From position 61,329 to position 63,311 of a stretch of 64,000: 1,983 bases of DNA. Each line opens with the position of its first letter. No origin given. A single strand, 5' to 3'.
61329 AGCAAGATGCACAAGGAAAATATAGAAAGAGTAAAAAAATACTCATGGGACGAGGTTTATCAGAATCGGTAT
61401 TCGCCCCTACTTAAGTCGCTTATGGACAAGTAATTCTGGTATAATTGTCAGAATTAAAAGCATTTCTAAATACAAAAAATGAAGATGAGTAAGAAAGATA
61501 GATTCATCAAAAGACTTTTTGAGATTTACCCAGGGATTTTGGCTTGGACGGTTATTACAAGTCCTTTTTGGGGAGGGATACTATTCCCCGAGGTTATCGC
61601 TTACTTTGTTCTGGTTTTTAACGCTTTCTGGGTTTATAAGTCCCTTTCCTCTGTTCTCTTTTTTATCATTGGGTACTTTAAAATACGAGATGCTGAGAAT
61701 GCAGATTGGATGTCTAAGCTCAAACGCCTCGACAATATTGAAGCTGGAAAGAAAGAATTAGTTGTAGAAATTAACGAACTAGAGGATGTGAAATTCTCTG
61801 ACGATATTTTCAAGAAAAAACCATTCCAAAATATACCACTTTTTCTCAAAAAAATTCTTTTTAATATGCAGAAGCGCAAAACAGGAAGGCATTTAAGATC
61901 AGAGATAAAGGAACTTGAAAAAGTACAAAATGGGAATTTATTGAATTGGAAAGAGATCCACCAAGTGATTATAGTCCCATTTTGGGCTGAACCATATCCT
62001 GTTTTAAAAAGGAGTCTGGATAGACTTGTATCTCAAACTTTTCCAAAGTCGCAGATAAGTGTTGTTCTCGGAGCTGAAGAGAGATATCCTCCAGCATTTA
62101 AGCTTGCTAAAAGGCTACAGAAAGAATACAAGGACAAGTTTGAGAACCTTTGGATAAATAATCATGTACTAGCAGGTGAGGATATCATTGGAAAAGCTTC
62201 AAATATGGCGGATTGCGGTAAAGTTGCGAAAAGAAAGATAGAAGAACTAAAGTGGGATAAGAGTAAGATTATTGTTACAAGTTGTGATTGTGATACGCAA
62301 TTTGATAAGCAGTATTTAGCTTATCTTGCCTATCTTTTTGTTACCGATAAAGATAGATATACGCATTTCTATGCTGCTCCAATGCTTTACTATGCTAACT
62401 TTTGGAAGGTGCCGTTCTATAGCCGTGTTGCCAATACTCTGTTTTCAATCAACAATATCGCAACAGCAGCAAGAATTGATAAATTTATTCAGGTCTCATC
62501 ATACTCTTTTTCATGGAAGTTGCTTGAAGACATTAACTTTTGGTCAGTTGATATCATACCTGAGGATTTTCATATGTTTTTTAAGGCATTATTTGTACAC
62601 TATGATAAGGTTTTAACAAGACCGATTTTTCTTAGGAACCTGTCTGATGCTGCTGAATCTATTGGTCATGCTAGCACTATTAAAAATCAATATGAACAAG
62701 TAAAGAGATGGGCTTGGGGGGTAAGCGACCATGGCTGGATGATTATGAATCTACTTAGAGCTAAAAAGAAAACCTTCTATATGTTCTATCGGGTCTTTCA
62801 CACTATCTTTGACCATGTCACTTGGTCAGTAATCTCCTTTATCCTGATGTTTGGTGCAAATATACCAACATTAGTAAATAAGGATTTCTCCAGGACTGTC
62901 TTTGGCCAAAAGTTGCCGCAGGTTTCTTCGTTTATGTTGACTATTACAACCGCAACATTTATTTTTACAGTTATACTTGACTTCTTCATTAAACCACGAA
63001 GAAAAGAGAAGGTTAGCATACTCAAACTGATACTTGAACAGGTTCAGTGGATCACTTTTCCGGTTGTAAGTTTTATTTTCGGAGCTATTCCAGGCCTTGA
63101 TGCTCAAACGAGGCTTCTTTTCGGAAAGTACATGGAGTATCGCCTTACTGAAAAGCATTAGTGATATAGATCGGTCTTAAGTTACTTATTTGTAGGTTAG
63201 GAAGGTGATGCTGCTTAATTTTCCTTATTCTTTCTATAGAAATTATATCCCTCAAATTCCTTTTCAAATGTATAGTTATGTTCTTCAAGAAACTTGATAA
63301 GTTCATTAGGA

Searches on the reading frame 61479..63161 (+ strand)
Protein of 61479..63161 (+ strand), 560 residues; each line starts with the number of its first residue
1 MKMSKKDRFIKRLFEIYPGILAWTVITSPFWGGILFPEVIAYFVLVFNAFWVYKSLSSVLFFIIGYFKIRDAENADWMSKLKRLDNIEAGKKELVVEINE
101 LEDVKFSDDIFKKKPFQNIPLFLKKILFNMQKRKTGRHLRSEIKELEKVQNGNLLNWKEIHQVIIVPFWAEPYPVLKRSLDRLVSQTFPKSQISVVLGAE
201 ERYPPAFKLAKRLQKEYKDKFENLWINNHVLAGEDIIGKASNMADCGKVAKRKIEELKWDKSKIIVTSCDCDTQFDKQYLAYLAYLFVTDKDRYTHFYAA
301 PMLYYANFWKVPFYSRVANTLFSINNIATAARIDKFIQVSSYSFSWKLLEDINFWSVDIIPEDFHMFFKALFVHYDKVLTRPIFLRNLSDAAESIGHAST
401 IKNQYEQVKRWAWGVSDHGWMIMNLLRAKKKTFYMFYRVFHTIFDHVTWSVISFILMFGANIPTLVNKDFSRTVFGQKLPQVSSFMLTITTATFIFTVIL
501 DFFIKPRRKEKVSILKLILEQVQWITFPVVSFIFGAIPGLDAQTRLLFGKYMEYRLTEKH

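Call 66: find_encoding_contigs(protein=window:61479-63161:+, flank=10000, max_places=1)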
Protein window:61479-63161:+ (560 aa): no gene with exactly this product is on record in the collection.
